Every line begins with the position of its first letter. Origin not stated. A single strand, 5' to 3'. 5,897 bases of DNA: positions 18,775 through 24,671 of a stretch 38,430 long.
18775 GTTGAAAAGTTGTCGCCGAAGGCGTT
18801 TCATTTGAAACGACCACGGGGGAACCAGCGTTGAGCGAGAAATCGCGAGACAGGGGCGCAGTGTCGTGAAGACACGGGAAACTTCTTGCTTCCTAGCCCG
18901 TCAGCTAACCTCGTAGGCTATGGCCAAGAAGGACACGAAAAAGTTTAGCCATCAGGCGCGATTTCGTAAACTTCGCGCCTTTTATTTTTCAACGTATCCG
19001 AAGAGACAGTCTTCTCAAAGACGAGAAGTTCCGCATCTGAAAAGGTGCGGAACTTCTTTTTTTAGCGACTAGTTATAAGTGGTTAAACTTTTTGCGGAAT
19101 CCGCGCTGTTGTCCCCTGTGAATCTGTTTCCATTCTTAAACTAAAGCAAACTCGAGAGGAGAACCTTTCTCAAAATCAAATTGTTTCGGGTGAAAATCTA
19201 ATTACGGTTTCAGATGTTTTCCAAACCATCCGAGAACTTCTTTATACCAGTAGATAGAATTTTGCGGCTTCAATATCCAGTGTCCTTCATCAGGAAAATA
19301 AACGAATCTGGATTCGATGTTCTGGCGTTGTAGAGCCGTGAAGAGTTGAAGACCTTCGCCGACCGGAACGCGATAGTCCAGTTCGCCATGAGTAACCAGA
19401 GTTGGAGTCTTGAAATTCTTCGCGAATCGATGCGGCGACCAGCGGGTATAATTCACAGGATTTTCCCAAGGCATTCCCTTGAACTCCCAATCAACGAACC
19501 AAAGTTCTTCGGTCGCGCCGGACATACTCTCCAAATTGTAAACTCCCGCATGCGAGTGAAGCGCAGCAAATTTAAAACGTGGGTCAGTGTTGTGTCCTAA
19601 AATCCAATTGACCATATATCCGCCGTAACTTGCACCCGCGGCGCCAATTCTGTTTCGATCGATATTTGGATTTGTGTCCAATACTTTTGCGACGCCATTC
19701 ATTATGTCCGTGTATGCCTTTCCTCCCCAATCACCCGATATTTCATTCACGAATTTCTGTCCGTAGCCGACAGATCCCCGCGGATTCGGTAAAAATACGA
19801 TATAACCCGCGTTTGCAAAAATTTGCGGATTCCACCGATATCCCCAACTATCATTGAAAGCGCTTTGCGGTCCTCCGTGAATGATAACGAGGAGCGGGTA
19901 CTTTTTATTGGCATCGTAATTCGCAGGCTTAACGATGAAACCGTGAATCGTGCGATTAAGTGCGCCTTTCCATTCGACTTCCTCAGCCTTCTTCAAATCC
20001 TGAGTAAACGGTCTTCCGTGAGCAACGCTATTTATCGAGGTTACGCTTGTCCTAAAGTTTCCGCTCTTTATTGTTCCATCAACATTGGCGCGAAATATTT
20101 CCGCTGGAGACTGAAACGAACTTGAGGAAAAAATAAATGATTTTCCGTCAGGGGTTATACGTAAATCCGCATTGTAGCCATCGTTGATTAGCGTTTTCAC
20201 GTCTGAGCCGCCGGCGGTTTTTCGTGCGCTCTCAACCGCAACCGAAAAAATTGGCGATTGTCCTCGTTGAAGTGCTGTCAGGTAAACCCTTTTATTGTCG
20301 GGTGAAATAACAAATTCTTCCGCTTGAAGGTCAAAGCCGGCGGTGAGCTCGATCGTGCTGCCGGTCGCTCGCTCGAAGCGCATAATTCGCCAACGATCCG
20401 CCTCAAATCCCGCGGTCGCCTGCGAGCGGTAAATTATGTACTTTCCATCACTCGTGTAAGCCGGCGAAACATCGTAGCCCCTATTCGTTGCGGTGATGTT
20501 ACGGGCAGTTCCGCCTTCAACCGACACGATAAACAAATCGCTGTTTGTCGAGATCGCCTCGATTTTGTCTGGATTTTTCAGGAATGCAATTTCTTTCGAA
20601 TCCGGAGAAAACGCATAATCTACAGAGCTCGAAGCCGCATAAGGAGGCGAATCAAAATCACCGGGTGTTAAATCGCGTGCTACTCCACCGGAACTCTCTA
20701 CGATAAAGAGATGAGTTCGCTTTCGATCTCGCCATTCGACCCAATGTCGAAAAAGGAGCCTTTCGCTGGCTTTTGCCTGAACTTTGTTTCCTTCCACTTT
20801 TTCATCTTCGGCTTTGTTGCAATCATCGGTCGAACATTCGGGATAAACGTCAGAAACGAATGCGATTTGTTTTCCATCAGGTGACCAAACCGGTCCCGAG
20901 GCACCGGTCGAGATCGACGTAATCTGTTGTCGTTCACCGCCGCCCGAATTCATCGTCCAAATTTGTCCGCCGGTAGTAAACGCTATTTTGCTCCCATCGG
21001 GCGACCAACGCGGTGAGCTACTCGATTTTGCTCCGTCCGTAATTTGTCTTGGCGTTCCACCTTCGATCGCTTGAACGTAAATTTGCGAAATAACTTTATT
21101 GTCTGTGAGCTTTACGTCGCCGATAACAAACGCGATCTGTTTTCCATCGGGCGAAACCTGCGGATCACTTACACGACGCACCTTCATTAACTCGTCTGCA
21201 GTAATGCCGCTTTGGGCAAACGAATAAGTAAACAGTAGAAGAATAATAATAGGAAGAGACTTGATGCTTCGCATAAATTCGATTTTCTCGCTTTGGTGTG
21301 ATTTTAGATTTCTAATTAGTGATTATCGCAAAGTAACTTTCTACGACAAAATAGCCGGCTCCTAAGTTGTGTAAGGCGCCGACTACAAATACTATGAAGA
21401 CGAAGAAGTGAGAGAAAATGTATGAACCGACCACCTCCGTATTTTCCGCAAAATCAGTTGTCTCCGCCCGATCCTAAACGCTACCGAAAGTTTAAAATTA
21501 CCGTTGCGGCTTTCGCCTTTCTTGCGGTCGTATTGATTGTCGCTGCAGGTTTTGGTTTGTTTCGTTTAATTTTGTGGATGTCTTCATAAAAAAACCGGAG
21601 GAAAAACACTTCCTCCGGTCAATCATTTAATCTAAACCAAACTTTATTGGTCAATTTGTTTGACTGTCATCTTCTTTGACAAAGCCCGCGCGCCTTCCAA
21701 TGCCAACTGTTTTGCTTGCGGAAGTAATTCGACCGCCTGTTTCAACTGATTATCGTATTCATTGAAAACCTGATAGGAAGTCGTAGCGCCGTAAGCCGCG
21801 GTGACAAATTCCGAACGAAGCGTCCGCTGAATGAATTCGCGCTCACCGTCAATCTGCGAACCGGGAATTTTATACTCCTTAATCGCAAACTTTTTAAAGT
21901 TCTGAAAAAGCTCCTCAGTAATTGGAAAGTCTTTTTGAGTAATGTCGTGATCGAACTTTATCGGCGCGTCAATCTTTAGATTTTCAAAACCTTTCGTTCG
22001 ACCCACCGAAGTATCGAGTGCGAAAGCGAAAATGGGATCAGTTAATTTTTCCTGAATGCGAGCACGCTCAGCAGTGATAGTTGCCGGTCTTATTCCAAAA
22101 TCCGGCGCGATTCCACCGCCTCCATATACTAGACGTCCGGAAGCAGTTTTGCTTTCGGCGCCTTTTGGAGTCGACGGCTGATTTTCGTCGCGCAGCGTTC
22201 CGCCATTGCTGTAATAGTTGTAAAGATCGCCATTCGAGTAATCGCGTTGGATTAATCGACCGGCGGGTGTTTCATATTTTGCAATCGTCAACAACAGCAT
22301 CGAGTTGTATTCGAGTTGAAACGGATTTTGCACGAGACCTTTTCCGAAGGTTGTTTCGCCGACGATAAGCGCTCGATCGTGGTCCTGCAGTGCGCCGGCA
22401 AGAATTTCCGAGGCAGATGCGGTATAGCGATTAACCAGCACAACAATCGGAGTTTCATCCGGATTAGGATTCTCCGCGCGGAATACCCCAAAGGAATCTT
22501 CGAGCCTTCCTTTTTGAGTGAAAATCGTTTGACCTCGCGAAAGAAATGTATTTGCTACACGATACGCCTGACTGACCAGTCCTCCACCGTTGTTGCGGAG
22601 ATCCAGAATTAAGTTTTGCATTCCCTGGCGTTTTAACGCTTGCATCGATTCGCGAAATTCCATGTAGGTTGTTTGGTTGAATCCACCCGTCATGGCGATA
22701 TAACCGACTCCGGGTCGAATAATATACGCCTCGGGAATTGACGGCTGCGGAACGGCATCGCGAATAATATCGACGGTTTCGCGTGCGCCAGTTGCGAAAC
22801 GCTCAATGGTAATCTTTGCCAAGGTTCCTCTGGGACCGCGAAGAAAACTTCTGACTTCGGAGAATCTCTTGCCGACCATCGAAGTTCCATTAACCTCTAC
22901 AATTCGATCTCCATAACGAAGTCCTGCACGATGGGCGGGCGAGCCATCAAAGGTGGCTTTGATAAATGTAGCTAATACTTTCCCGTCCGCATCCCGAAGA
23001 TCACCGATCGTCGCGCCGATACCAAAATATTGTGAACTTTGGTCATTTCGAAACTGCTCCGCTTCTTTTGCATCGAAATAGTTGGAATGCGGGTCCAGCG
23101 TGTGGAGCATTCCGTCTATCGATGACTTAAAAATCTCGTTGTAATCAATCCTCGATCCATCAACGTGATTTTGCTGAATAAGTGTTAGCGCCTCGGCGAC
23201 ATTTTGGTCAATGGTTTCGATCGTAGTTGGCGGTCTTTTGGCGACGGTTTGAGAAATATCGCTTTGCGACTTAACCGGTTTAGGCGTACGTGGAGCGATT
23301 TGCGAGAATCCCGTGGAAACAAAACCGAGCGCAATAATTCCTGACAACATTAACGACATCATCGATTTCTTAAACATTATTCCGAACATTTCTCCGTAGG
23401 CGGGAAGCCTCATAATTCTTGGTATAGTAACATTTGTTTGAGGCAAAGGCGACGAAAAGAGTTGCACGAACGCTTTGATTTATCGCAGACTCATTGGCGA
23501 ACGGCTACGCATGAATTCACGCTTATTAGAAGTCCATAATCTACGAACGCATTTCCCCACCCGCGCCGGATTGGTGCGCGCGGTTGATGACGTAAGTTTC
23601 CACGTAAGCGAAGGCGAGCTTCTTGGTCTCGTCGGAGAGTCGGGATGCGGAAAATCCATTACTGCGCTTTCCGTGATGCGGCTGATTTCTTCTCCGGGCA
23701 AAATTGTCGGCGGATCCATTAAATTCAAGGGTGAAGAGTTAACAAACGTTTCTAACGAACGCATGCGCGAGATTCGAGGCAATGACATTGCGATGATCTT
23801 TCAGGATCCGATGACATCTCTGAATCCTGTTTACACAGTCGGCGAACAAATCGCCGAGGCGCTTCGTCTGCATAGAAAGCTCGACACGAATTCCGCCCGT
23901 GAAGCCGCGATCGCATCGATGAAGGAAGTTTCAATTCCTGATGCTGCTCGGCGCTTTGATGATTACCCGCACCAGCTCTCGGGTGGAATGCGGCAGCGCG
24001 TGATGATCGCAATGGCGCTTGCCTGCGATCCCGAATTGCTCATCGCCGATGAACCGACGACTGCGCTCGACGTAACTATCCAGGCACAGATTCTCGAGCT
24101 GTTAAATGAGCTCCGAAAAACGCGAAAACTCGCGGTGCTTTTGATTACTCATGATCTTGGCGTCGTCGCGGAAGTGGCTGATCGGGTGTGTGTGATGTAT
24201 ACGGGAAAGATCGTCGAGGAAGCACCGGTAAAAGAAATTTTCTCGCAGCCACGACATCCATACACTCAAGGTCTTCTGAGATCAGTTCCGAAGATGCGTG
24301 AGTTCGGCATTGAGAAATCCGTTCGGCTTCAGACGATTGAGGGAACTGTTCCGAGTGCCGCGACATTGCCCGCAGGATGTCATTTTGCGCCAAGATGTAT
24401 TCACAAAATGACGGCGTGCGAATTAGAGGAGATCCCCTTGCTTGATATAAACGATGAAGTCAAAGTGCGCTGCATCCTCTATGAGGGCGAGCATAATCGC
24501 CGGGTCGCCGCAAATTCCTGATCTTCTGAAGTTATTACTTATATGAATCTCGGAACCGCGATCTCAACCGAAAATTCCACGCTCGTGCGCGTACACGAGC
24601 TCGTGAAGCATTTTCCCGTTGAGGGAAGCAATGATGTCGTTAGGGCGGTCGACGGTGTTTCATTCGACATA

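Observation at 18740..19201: Orphan c-di-AMP (ydaO-type) riboswitch: own promoter, two tandem terminators, no downstream ORF, pointing into the 3' end of a convergent S9 peptidase gene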

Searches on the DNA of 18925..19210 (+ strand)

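Call 18: search_rna_families(source=window, start=18925, end=19210, threshold=evalue, max_evalue=10)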
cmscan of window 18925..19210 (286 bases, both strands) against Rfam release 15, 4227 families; matches with E-value up to 10: 9.
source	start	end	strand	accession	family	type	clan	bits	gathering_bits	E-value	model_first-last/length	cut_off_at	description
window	18997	19061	+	RF00506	Thr_leader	Cis-reg; leader;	-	22.6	55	0.034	1-118/118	no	Threonine operon leader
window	19024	19057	-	RF00506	Thr_leader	Cis-reg; leader;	-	18.5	55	0.31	82-114/118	no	Threonine operon leader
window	19000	19062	+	RF02397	sau-5971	Gene; sRNA;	-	17.9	90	0.66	1-96/96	no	Staphylococcus sRNA sau-5971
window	19016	19065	+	RF03664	MIR6288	Gene; miRNA;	-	17.7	74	0.6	1-92/92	no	MIR6288 microRNA precursor family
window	19024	19057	+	RF03623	mir-1252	Gene; miRNA;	-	15.7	70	5.9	1-65/65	no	mir-1252 microRNA precursor family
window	18929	18992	-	RF01724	SAM-Chlorobi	Cis-reg;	-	15.6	35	1.2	1-87/87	no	SAM-Chlorobi RNA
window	19018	19063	+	RF03940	MIR9563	Gene; miRNA;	-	15.6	90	2.7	1-127/127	no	MIR9563 microRNA precursor family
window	19010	19073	-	RF02006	mir-1253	Gene; miRNA;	-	13.3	103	9.7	1-94/94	no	mir-1253 microRNA precursor family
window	18926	18942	+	RF02098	DGCR5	Gene; lncRNA;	-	12.9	50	6.1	33-49/49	no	DiGeorge syndrome critical region gene 5 conserved region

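Call 72: build_rna_model(alignment_id=A5, structure=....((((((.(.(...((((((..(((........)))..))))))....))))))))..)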
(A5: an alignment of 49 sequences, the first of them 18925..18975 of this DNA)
Model R1 built from alignment A5 (49 sequences, 61 columns); structure: as given.
model positions 55; base pairs 17; branch points 0; effective number of sequences 49; information 0.976 bits per position. Calibrated on 0.2 Mb of random sequence (short: E-values are rough).
structure used (alignment columns):
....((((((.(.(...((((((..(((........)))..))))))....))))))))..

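Call 73: search_with_rna_model(model_id=R1, sources=[window, L001, L002, L003, L004, L006, L007, L008, L009, L010, L011, L012, L013, L014, L015, L016, L017, L018, L019, L020, L021, L022, L023, L026, L027, L028, L029, L030, L031, L036, L038, L090, L098, L100, L102, L112, L115, L117, L125, L132, L135, L138, L143, L157, L158, L161, L162, L166, L167, L177, L178, L184, L188, L196, L199, L005, L024, L032, L033, L035, L037, L039, L044, L046, L049, L053, L058], make_alignment=true, max_evalue=0.01)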
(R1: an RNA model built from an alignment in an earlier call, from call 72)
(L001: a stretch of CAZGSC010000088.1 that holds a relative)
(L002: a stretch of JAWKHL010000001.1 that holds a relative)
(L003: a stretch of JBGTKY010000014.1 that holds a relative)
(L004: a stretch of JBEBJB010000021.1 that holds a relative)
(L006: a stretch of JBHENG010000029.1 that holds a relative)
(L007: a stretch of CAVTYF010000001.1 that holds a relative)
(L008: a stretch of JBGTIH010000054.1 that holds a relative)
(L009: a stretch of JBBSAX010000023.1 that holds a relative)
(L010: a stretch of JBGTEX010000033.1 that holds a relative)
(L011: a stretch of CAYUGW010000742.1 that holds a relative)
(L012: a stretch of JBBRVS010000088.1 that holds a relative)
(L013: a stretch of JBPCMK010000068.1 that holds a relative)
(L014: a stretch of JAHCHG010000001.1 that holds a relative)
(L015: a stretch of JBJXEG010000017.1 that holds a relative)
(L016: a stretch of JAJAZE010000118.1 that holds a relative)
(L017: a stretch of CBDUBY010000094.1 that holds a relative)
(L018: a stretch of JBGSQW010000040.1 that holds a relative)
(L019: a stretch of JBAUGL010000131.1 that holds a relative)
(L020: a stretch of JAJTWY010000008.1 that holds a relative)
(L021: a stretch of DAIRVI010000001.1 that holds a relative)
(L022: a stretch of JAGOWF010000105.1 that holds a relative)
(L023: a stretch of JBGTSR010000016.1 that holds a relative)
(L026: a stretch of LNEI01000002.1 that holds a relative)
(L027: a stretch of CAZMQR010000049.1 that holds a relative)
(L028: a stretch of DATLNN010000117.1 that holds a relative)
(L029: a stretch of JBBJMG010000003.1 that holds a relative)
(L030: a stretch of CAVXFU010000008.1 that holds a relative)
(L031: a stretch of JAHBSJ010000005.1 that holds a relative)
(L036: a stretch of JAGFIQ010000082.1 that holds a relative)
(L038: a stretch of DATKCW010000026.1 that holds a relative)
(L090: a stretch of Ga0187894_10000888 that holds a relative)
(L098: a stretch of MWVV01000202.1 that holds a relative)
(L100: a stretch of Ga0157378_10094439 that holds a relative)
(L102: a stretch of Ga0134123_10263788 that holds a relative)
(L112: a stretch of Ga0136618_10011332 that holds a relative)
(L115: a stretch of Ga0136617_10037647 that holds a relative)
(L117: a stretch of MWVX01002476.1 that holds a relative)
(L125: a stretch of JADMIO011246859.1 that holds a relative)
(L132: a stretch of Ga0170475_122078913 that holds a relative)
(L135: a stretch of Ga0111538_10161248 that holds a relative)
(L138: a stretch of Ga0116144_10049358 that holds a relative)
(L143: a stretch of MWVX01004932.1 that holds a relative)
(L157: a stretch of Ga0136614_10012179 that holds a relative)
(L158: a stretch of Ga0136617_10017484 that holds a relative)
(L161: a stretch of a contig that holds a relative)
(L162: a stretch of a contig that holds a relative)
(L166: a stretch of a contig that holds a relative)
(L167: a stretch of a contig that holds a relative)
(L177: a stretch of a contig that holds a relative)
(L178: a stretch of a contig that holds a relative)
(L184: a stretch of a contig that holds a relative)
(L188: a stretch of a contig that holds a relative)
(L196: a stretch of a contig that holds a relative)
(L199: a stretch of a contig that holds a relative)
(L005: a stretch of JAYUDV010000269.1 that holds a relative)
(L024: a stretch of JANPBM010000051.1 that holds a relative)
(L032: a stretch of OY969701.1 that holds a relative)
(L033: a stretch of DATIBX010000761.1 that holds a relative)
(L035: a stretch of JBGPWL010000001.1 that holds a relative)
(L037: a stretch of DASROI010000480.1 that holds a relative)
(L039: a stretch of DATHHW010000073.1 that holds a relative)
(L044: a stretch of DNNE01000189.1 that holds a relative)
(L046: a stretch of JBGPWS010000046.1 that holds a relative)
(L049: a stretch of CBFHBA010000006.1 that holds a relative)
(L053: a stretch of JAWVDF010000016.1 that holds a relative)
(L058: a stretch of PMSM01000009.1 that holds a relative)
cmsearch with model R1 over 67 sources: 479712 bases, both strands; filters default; matches with E-value up to 0.01: 52.
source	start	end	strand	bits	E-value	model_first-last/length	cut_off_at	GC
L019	3447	3501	+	72.3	1e-19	1-55/55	no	0.4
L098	6156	6210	+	70.4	4.4e-19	1-55/55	no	0.38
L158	1630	1684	-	70.2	4.9e-19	1-55/55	no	0.42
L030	4662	4715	+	66.2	9.1e-18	1-55/55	no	0.46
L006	1019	1073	+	66.1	9.9e-18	1-55/55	no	0.45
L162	417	470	-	66.1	1e-17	1-55/55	no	0.43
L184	5669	5723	+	65.6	1.4e-17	1-55/55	no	0.4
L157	92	145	-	64.7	2.9e-17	1-55/55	no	0.46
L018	4672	4727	+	64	4.7e-17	1-55/55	no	0.43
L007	4986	5040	+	63.7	5.9e-17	1-55/55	no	0.44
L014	4658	4711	+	63.6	6.3e-17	1-55/55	no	0.41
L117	2915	2968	-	63.2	8.4e-17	1-55/55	no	0.43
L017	4663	4716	+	63.1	8.8e-17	1-55/55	no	0.48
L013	4661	4715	+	63.1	8.9e-17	1-55/55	no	0.44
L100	959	1011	-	62.8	1.1e-16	1-55/55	no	0.45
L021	4674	4729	+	61.8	2.4e-16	1-55/55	no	0.43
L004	4677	4731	+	61.6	2.7e-16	1-55/55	no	0.42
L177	1918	1971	+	60.3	6.9e-16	1-55/55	no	0.41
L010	4761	4814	+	59.7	1.1e-15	1-55/55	no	0.43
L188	674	728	-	59.7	1.1e-15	1-55/55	no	0.44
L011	1514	1567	+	59.5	1.3e-15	1-55/55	no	0.44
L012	4296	4349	+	59.5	1.3e-15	1-55/55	no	0.44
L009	4663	4717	+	59.4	1.4e-15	1-55/55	no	0.42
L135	631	682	+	59.1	1.8e-15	1-55/55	no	0.44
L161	275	327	-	58.9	2e-15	1-55/55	no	0.49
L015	4688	4742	+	58.5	2.6e-15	1-55/55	no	0.45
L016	4663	4716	+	58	3.9e-15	1-55/55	no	0.46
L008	4660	4713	+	57.7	4.7e-15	1-55/55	no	0.46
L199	1368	1423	+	56.4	1.2e-14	1-55/55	no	0.43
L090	9388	9440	-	56.2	1.4e-14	1-55/55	no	0.43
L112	393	448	-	54.4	5.5e-14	1-55/55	no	0.45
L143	2669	2724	-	54.4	5.5e-14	1-55/55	no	0.45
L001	4760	4813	+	54.1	6.5e-14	1-55/55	no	0.37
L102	466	521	-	52.8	1.7e-13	1-55/55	no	0.45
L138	487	539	+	51.7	3.8e-13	1-55/55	no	0.45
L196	389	440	-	49.7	1.7e-12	1-55/55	no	0.4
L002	4651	4705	+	48.4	4.4e-12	1-55/55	no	0.42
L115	1953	2008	-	44.8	6.3e-11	1-55/55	no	0.43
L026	4671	4727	+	44.6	6.9e-11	1-55/55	no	0.46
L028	2990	3044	+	44.2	9.8e-11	1-55/55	no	0.49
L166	2187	2240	-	43.9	1.2e-10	1-55/55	no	0.39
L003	4699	4750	+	43.9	1.2e-10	1-55/55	no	0.46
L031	4669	4723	+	43.8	1.3e-10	1-55/55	no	0.45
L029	4670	4725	+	41.6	6.4e-10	1-55/55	no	0.45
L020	4671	4724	+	38.9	4.5e-09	1-55/55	no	0.43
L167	348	399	-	36.9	2e-08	1-55/55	no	0.46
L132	144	196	+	36.5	2.7e-08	1-55/55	no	0.45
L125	840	891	-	35.7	4.8e-08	1-55/55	no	0.48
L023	4679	4734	+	35.4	6.2e-08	1-55/55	no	0.45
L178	2564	2624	-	30.5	2.2e-06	1-55/55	no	0.39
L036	4645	4694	+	20.2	0.0043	1-55/55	no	0.36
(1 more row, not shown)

Alignment A6: 52 matches aligned to the model, 88 columns, each read 5' to 3' on its own strand. Consensus structure (alignment columns), stored with it:
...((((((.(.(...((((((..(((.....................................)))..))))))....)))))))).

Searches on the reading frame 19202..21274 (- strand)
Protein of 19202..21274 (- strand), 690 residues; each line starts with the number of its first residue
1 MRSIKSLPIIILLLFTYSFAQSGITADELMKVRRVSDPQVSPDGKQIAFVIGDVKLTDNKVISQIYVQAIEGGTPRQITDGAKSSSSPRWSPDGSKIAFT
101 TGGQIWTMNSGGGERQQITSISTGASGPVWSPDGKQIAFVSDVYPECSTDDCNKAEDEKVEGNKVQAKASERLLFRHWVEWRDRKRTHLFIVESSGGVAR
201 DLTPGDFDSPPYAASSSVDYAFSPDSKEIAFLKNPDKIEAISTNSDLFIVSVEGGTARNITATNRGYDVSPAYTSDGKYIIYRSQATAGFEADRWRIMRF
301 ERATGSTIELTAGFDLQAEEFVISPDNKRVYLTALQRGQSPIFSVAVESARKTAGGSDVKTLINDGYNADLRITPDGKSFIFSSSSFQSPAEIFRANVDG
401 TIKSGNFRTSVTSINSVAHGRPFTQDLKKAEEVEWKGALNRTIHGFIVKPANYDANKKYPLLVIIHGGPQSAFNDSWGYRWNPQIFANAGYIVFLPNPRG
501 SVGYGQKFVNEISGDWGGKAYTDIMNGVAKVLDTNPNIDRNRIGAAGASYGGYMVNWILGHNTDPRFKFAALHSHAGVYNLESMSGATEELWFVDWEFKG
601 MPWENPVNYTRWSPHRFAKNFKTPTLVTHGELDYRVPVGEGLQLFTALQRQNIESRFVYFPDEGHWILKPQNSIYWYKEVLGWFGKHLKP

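Call 7: search_protein_families(library=pfam, proteins=[window:19202-21274:-])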
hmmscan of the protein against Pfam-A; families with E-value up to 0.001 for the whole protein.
window:19202-21274:- (690 aa): 8 families
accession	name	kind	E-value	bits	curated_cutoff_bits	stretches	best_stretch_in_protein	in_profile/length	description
PF00326.27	Peptidase_S9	-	1.4e-61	208.1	22.6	1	477-689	1-211/213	Prolyl oligopeptidase family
PF07676.18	PD40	-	6.9e-25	86.8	20.9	2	124-142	10-28/38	WD40-like Beta Propeller Repeat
PF00930.27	DPPIV_N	-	7.3e-12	45.1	22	1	41-121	1-81/354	Dipeptidyl peptidase IV (DPP IV) N-terminal region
PF20434.5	BD-FAE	-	1.2e-06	28.7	26.8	1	455-648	9-215/215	BD-FAE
PF00756.26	Esterase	-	4.2e-05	23.9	22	1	438-603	3-157/251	Putative esterase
PF00561.26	Abhydrolase_1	-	5.5e-05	23.4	25.8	0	460-564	1-91/245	alpha/beta hydrolase fold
PF01738.24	DLH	-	0.00014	22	21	0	474-673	20-194/217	Dienelactone hydrolase family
PF05448.18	AXE1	-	0.0006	19.1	21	0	426-553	52-188/321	Acetyl xylan esterase (AXE1)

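Call 56: search_protein_families(library=ncbifam, proteins=[window:19202-21274:-], max_evalue=0.00001)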
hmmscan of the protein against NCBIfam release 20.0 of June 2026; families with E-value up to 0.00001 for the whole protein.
window:19202-21274:- (690 aa): 5 families
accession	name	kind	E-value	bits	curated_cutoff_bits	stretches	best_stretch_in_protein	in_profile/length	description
NF053518.1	DipepPtdsDpp5Prph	equivalog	6.1e-154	514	900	1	24-689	3-655/655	dipeptidyl-peptidase Dpp5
NF033523.0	lasso_peptidase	equivalog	8e-39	133.9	400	2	426-688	373-637/638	Atxe2 family lasso peptide isopeptidase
TIGR02800.1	propeller_TolB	equivalog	2.1e-30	106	343.15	2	35-157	193-315/418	Tol-Pal system beta propeller repeat protein TolB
NF002183.0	PRK01029.1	equivalog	5.4e-16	58.6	405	1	36-139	284-387/429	Tol-Pal system protein TolB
NF050058.1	e_dPHAscl_type1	hypoth_equivalog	2.5e-12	46.9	150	1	448-645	13-201/276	extracellular catalytic domain type 1 short-chain-length polyhydroxyalkanoate depolymerase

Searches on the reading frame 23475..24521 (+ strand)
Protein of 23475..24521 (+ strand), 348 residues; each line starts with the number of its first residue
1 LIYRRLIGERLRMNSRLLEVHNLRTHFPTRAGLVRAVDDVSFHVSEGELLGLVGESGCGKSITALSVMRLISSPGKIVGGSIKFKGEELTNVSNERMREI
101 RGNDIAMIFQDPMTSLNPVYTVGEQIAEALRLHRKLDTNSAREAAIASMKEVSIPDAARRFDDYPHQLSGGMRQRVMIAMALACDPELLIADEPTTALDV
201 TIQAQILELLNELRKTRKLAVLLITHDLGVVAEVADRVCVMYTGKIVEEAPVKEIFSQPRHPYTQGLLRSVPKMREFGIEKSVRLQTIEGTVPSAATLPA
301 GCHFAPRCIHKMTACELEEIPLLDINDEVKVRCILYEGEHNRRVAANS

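Call 7: search_protein_families(library=pfam, proteins=[window:23475-24521:+])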
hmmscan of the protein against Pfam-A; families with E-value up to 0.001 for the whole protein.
window:23475-24521:+ (348 aa): 4 families
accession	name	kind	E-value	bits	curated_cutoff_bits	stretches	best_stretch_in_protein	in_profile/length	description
PF00005.33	ABC_tran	-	5.9e-31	108.3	25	1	38-196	2-137/137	ABC transporter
PF08352.17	oligo_HPY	-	5.6e-20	71.9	27.1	1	247-315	1-65/65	Oligopeptide/dipeptide transporter, C-terminal region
PF13304.12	AAA_21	-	1.5e-07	32.3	27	1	164-231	234-303/304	AAA domain, putative AbiEii toxin, Type IV TA system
PF02463.25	SMC_N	-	0.00011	22.2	40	1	51-241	28-211/220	RecF/RecN/SMC N terminal domain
